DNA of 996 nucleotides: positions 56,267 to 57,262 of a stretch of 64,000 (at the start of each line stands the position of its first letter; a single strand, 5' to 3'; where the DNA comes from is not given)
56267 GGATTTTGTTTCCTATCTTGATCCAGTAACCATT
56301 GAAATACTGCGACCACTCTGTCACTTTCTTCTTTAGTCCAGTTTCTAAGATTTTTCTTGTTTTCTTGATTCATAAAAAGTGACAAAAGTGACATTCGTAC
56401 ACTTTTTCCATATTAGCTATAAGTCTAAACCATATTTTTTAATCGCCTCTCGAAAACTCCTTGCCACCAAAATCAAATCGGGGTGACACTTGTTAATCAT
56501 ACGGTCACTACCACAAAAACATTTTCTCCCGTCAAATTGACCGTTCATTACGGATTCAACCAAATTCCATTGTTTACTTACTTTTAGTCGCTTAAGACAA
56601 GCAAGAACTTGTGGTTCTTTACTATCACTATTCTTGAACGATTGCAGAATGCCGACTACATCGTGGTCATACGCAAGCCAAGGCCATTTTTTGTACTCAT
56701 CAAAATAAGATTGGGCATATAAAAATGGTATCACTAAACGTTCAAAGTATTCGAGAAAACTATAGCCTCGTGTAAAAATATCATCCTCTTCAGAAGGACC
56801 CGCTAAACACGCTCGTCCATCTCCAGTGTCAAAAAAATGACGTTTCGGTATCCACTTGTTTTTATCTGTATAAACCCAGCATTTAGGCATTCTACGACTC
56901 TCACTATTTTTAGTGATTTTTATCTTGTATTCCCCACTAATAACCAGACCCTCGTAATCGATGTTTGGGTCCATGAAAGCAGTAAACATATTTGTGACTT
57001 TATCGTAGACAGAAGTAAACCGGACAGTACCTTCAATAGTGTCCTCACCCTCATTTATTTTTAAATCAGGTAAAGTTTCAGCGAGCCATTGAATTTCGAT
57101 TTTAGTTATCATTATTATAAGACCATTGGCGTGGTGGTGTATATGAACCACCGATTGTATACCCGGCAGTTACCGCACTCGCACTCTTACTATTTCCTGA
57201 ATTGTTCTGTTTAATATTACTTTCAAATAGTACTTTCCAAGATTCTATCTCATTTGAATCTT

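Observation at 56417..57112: Unrecognised Cys-rich protein translationally coupled to the candidate CD-NTase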

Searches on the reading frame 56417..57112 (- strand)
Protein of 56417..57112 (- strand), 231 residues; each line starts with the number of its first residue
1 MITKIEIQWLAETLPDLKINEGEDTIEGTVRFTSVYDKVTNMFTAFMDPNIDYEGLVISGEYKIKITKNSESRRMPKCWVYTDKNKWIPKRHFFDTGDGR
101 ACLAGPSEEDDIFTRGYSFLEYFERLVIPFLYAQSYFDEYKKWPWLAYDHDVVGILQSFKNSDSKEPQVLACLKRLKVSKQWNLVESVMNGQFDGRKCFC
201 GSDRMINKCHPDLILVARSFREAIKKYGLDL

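Call 3: search_protein_families(library=pfam, proteins=[window:56417-57112:-], max_evalue=1)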
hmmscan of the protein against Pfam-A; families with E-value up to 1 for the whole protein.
window:56417-57112:- (231 aa): 0 families

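Call 4: search_protein_families(library=padloc, proteins=[window:56417-57112:-], max_evalue=1)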
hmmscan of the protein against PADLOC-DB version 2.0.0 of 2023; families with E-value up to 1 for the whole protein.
window:56417-57112:- (231 aa): 7 families
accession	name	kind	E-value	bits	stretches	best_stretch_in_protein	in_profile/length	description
PDLC00865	E2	-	1e-23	81.9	1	50-214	38-192/219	E2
PDLC00872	E2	-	5.6e-22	76.3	1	6-222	7-198/216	E2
PDLC00871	E2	-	8e-22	76.1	1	51-219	41-197/241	E2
PDLC00870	E2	-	2.4e-17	61.7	1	50-215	41-194/223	E2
PDLC00861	E2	-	2.3e-12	44.9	1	61-214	55-198/232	E2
PDLC00833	E1-E2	-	7.8e-12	43.1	1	60-222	49-202/222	E1-E2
PDLC00859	E2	-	9.7e-12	42.9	1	57-215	46-196/221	E2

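Call 5: search_solved_structures(query=window:56417-57112:-, max_evalue=10, show_alignments=3)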
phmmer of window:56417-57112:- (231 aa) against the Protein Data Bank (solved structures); distinct sequences matched with E-value up to 10: 0.

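Call 6: search_protein_families(library=ncbifam, proteins=[window:56417-57112:-], max_evalue=1)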
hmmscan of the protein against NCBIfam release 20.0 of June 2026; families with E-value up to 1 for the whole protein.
window:56417-57112:- (231 aa): 1 family
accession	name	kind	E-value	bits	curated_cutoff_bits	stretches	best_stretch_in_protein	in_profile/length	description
NF003009.0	PRK03826.1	equivalog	0.17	11.6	122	0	167-190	4-27/197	5'-deoxynucleotidase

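Call 9: find_homologous_proteins(query=window:56417-57112:-, max_evalue=0.001)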
Query window:56417-57112:- (231 aa): 16 proteins with E <= 0.001 among 86 candidates.
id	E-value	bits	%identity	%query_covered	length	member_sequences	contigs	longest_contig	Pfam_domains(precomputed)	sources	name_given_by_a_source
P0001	3.7e-158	542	100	100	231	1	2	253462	-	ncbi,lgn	-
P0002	1.5e-111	389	71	99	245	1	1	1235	-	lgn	-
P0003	4.1e-109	381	68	100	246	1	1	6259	-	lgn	-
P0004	7.0e-109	381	69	99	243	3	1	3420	-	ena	-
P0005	3.6e-108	378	68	100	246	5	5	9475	-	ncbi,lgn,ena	-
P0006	1.3e-105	370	68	100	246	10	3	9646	-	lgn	-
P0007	7.8e-105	367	66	99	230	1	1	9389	-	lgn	-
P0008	8.8e-104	364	66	100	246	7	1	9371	-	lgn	-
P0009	1.9e-103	363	66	100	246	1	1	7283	-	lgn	-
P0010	1.3e-99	350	63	100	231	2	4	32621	-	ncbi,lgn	-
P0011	1.7e-92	327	59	100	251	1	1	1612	-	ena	-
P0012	2.0e-88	314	57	100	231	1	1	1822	-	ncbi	-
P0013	9.9e-88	311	57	100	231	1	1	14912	-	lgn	-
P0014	6.0e-87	309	56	100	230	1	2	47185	-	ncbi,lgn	ncbi:MAG: hypothetical protein WD579_00615 [Candidatus Paceibacterota bacterium]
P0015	4.0e-28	116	29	100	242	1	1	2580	-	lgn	-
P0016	3.5e-25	107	30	97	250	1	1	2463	-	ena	-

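Call 14: find_encoding_contigs(protein=P0001, flank=6000, max_places=3)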
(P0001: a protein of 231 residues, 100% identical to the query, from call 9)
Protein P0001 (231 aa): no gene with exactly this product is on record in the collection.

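Call 15: find_encoding_contigs(protein=P0014, flank=6000, max_places=3)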
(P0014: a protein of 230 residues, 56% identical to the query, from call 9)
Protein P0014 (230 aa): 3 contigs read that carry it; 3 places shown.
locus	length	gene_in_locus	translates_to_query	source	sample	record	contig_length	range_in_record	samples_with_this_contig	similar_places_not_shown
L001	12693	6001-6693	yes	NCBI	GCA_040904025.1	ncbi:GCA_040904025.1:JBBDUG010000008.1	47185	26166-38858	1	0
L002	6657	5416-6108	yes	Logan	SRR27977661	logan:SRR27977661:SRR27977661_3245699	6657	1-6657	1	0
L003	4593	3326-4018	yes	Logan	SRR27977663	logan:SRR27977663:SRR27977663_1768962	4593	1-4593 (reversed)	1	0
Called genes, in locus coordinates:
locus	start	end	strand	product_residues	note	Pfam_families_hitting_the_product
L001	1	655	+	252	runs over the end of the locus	-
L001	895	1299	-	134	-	-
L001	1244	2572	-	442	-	PF01555:N6_N4_Mtase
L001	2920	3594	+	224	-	PF01726:LexA_DNA_bind, PF00717:Peptidase_S24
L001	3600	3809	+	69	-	-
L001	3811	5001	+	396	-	PF18145:SAVED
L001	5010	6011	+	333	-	PF18144:SMODS, PF21654:DncV-like_NTFase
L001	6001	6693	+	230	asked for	-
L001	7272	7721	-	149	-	-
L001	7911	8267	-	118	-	PF01475:FUR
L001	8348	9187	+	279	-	PF02535:Zip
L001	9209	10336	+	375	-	PF07907:YibE_F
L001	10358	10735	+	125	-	-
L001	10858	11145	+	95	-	-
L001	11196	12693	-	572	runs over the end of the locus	PF03717:PBP_dimer (faint), PF00905:Transpeptidase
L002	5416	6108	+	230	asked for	-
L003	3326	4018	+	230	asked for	-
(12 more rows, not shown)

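Call 16: find_encoding_contigs(protein=P0010, flank=6000, max_places=4)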
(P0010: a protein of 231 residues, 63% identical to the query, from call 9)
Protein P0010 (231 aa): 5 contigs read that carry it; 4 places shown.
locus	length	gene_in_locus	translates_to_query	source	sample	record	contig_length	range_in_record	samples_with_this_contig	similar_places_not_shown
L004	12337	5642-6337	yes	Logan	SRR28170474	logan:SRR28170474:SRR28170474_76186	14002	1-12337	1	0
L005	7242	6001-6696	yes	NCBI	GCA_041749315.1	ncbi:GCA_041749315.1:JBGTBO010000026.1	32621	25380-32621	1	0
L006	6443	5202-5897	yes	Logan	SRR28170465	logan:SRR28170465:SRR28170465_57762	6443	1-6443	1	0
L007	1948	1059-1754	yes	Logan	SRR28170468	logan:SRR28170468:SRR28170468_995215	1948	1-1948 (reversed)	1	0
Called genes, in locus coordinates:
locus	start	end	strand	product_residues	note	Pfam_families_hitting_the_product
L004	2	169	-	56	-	?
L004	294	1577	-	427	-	PF01555:N6_N4_Mtase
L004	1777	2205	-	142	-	-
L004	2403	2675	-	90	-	-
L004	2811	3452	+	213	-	PF00717:Peptidase_S24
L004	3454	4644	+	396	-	PF18145:SAVED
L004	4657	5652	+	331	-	PF18144:SMODS, PF21654:DncV-like_NTFase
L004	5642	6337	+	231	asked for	-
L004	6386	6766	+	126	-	-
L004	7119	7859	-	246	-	PF04402:SIMPL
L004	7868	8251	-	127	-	PF03891:DUF333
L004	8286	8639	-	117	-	PF24709:DUF7670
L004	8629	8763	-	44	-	-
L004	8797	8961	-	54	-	-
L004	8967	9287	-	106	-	-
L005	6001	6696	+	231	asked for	-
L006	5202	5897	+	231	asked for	-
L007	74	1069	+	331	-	PF18144:SMODS, PF21654:DncV-like_NTFase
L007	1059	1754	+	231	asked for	-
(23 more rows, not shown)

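Call 20: find_encoding_contigs(protein=P0015, flank=6000, max_places=3)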
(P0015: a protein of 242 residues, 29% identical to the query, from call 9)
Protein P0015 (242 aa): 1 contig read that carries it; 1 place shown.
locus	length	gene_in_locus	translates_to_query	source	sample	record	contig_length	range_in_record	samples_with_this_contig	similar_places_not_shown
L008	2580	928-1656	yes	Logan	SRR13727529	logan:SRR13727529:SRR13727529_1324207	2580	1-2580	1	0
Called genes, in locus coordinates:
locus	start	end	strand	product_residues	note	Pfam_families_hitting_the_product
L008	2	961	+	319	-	?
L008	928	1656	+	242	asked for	-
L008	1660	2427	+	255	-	PF01939:NucS_C (weak)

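Call 21: find_encoding_contigs(protein=P0016, flank=6000, max_places=3)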
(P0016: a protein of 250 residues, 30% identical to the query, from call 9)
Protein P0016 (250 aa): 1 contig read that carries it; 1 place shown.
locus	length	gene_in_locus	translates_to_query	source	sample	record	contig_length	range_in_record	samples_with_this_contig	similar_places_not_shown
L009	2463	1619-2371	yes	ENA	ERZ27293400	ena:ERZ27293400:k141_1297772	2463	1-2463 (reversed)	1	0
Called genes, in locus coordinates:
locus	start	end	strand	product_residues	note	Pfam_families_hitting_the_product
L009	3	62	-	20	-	?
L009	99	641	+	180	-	-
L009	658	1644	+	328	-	PF18144:SMODS, PF21654:DncV-like_NTFase (weak)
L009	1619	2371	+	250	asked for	-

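Call 26: predict_structure(alignment_id=A1)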
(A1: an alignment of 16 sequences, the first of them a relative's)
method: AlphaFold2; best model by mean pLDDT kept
length: 231 residues; sequences in the alignment: 16
mean_pLDDT: 79.6   pTM: 0.72
mean pLDDT of the five models: 79.6, 75.5, 75.1, 73.9, 73.6
residues with pLDDT >= 90: 32; 70-90: 158; 50-70: 32; < 50: 9
segments of 3 or more residues with pLDDT < 50: 84-87, 89-91
pLDDT, mean of each block of 10 residues (from residue 1): 87 89 88 77 71 78 85 75 53 55 73 80 84 82 64 83 85 87 89 76 81 91 95 84
secondary structure, 60 per line:
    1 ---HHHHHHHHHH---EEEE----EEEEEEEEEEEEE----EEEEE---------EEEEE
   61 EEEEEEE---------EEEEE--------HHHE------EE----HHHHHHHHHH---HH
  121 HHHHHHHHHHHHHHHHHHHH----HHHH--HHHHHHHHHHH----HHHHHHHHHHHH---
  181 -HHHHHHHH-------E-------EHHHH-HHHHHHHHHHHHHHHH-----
elements in order: H4-13 E17-20 E25-37 E42-46 E56-67 E77-81 H106-115 H119-140 H145-148 H151-161 H166-177 H182-189 H206-209 H211-226

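Call 28: search_protein_representatives(alignment_id=A1)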
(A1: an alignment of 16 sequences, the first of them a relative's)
Query: 16 sequences, 234 profile positions. Proteins with E-value up to 0.001 (for the whole library): 1548; up to 1e-10: 592; up to 1e-30: 113. The best 150 are listed.
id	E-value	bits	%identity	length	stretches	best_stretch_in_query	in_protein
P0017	3.0e-100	350.8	-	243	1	2-233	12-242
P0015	2.7e-83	295.4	-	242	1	1-234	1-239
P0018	6.1e-68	245.1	-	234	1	4-234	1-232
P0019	1.9e-57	210.8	-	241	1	4-234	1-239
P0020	9.6e-57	208.5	-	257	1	4-234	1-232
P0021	3.9e-56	206.5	-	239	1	4-234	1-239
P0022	2.0e-55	204.1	-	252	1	3-231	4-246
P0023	3.9e-55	203.2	-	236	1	4-233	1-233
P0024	1.1e-53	198.5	-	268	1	4-233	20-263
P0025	1.5e-52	194.7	-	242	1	3-232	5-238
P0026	1.8e-52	194.5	-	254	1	5-233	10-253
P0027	1.9e-51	191.1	-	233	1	5-234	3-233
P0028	6.8e-51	189.3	-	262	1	4-232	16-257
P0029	9.8e-51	188.8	-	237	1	4-234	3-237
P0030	2.8e-50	187.3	-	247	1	4-230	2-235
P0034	5.0e-47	176.7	-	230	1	5-233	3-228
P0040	2.2e-45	171.3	-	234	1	1-233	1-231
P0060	2.8e-42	161.1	-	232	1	4-233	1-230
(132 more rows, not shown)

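Call 30: fold_search(model_id=the predicted structure, library=pdb)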
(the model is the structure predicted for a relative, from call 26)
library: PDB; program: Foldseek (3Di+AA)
matches with E <= 10: 152; with E <= 0.001: 0
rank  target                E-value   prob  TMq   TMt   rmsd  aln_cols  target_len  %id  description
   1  4eeb_A                1.5e-02  0.35  0.19  0.15  15.8       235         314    8  CorA coiled-coil mutant under Mg2+ absence (released 2012-11-14)
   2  4eeb_B                1.3e-01  0.11  0.17  0.14  16.3       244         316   10  CorA coiled-coil mutant under Mg2+ absence (released 2012-11-14)
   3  5jtg_C                1.6e-01  0.11  0.16  0.13  16.5       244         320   11  Crystal structure of Thermotoga maritima mutant D89K/D253K (released 2017-01-25)
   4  7wmp_a                1.2e+00  0.02  0.16  0.08  26.1       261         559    8  Tail structure of Helicobacter pylori bacteriophage KHP30 (released 2023-03-01)
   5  5v93_q                1.5e+00  0.08  0.13  0.26   7.9        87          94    9  Cryo-EM structure of the 70S ribosome from Mycobacterium tuberculosis bound with Capreomycin (released 2017-09-20)
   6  5t7v_S8               1.6e+00  0.10  0.12  0.27   7.3        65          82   11  Methicillin Resistant, Linezolid resistant Staphylococcus aureus 70S ribosome (delta S145 uL3) (released 2017-05-31)
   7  2gey_C                1.6e+00  0.04  0.12  0.16  11.0        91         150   10  Crystal Structure of AclR a putative hydroxylase from Streptomyces galilaeus (released 2006-07-18)
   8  9vx6_T                1.7e+00  0.08  0.16  0.10  10.8        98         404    8  Helical structure of gRNA-tDNA SPARDA complex (released 2026-01-14)
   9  2gey_B                1.7e+00  0.04  0.11  0.17  10.5        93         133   11  Crystal Structure of AclR a putative hydroxylase from Streptomyces galilaeus (released 2006-07-18)
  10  2hn1                  2.0e+00  0.03  0.16  0.15  17.2       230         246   12  Crystal structure of a CorA soluble domain from A. fulgidus in complex with Co2+ (released 2006-08-29)
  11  5ou7_A                2.0e+00  0.01  0.06  0.08  13.6        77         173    9  Crystal structure of the Glycoprotein VI loop truncation mutant PAVS-PAPYKN (released 2018-09-05)
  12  8abu_A                2.5e+00  0.09  0.12  0.12   8.1        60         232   18  Crystal structure of NaLdpA mutant H97Q in complex with erythro-DGPD (released 2023-02-01)
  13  9dqr_B                2.6e+00  0.07  0.13  0.13  10.7       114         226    9  Crystal structure of HrmJ from Streptomyces sp. Ag109_G2-6 (HrmJ-ssa) complexed with vanadyl(IV)-oxo and succinate (released 2025-02-12)
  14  8b9d_3                2.6e+00  0.02  0.08  0.03  13.9        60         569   12  Human replisome bound by Pol Alpha (released 2023-08-09)
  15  5aeu_D                2.8e+00  0.06  0.14  0.17   7.9        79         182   14  Crystal structure of II9 variant of Biphenyl dioxygenase from Burkholderia xenovorans LB400 (released 2016-04-06)
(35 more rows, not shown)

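Call 31: search_solved_structures(query=A1, max_evalue=10, show_alignments=3)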
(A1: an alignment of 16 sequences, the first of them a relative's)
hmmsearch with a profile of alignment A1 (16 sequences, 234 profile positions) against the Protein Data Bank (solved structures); distinct sequences matched with E-value up to 10: 1.
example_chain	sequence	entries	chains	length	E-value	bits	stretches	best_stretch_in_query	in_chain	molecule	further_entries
2i9w_A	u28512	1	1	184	0.65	12.6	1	172-213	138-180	Hypothetical protein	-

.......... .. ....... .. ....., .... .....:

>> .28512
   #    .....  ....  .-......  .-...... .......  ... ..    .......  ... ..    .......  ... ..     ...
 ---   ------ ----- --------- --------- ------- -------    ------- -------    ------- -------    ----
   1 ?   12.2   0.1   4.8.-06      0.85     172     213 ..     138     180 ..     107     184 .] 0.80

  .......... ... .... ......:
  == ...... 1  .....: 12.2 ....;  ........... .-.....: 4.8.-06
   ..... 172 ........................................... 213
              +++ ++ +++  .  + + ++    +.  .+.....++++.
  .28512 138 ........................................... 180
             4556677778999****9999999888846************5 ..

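Call 34: list_cluster_members(proteins=[P0017, P0018, P0019, P0021, P0023, P0025, P0029, P0034, P0040, P0060])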
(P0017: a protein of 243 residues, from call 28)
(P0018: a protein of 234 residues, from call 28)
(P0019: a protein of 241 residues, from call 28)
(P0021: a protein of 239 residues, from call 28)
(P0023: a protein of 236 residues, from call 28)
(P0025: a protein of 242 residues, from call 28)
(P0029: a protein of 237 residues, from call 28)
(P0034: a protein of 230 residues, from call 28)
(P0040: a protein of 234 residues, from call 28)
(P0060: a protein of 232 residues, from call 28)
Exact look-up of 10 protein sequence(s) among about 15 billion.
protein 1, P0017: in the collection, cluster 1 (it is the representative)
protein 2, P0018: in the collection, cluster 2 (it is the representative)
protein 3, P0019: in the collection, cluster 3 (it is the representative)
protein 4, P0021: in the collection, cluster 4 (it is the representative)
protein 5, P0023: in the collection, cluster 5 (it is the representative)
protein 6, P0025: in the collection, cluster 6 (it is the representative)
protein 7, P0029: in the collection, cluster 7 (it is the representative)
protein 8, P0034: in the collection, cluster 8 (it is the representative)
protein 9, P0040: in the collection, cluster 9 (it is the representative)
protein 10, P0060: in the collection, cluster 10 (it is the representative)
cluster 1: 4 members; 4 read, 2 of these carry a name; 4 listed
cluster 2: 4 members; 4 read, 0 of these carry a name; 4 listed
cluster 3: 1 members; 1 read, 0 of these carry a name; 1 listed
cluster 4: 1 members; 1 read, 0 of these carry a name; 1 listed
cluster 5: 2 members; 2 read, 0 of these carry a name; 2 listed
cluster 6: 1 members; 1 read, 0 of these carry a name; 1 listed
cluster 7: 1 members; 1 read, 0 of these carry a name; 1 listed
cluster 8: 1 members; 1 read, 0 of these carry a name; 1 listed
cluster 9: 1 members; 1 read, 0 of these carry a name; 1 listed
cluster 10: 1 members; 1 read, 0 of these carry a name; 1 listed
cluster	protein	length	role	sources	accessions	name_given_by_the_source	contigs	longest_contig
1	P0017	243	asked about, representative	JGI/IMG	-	hypothetical protein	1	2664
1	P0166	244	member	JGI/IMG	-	hypothetical protein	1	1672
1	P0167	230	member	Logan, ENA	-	-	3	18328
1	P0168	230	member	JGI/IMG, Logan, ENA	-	-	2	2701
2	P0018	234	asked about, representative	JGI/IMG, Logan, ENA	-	-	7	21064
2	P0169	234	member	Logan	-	-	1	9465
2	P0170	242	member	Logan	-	-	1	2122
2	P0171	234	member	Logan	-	-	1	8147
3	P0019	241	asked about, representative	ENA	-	-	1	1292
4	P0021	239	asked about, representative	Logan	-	-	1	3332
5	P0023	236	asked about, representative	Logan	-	-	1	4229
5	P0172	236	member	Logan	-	-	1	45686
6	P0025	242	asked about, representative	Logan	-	-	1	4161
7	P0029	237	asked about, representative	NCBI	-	-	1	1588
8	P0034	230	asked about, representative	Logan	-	-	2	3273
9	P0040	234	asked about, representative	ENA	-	-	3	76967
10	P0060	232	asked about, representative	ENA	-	-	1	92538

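Call 40: find_related_loci(query=A3, collection=genome_contigs, flank=5000)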
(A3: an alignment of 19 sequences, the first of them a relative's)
Query A3 (231 aa) in genome_contigs; peptide patterns used: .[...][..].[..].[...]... (x = any residue, [..] = any of these).
40 stretches matched a pattern; 18 encode a relative of the query (tblastn E <= 1e-3); 18 distinct loci.
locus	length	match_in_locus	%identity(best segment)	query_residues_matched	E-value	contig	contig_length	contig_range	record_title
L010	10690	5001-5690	56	1-231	2e-92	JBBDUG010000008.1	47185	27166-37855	MAG: Candidatus Paceibacterota bacterium isolate LejiaC_44_66 Lejia_C_1794_length_47185_cov_40, whole genome shotgun seq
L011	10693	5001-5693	36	1-231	1e-50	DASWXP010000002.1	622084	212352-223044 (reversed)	MAG TPA_asm: Candidatus Paceibacterota bacterium isolate SMAG_U3688 k141_7539, whole genome shotgun sequence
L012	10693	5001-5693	34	1-229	3e-46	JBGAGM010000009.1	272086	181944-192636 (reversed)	MAG: Ferruginibacter sp. isolate MAG_MBR_H125.65 MBRH125-65_opera_contig_304, whole genome shotgun sequence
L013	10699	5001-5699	35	1-226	2e-42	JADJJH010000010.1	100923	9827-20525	MAG: Bacteroidetes bacterium isolate Ejby_18-Q3-R6-50_BATAC.314 tig00832092-10-1011010, whole genome shotgun sequence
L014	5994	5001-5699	31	1-231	3e-35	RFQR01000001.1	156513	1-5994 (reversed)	MAG: bacterium isolate WB4_3_0878 contig_100_0, whole genome shotgun sequence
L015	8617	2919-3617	32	1-231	3e-33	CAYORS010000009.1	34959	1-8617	MAG TPA_asm: uncultured Candidatus Saccharibacteria bacterium isolate SRP135725_co1_34 genome assembly, contig: NODE_127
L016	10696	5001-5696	33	9-227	2e-32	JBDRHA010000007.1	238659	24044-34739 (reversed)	MAG: Candidatus Shapirobacteria bacterium isolate MEGAHIT-group-1.477 k141_1291627, whole genome shotgun sequence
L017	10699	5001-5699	31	1-231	4e-32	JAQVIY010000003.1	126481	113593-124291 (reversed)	MAG: Candidatus Paceibacterota bacterium isolate STE_50 NODE_184_length_126481_cov_11.870950_Sandtown_E, whole genome sh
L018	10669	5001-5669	30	1-224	2e-30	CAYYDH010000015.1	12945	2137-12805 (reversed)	MAG TPA_asm: uncultured Candidatus Saccharibacteria bacterium isolate SRP178699_co1_472 genome assembly, contig: NODE_64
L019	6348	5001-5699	32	1-230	4e-29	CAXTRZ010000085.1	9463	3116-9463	MAG TPA_asm: uncultured Acidobacteriaceae bacterium isolate public_SRR14721952_metawrap_bin.1 genome assembly, contig: p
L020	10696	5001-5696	30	1-231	1e-28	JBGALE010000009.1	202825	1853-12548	MAG: Chitinophagaceae bacterium isolate MAG_AAO_H125.01 AAOH125-1_opera_contig_318, whole genome shotgun sequence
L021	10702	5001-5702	29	9-230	2e-28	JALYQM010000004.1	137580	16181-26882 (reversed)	MAG: bacterium isolate MDV bin63 SD1454-56_k127_2051223, whole genome shotgun sequence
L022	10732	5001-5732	27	2-231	9e-25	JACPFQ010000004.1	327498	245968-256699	MAG: Candidatus Doudnabacteria bacterium isolate NC_groundwater_365_Ag_B-0.1um_48_12 GD18-4_B1_scaffold_442892, whole ge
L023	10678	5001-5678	29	2-213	2e-24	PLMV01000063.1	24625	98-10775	MAG: Syntrophaceae bacterium isolate fen_1165 73.20120800_E2X.4_contig_3334, whole genome shotgun sequence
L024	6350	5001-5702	29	9-224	2e-22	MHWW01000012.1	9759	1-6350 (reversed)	MAG: Candidatus Zambryskibacteria bacterium RIFOXYC1_FULL_39_10 rifoxyc1_full_scaffold_2631, whole genome shotgun sequen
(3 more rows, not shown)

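Call 49: find_related_loci(query=A3, collection=viral_contigs, flank=5000)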
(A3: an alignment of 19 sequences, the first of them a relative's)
Query A3 (231 aa) in viral_contigs; peptide patterns used: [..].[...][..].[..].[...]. (x = any residue, [..] = any of these).
12 stretches matched a pattern, but none encodes a relative of the query by tblastn (E <= 1e-3).
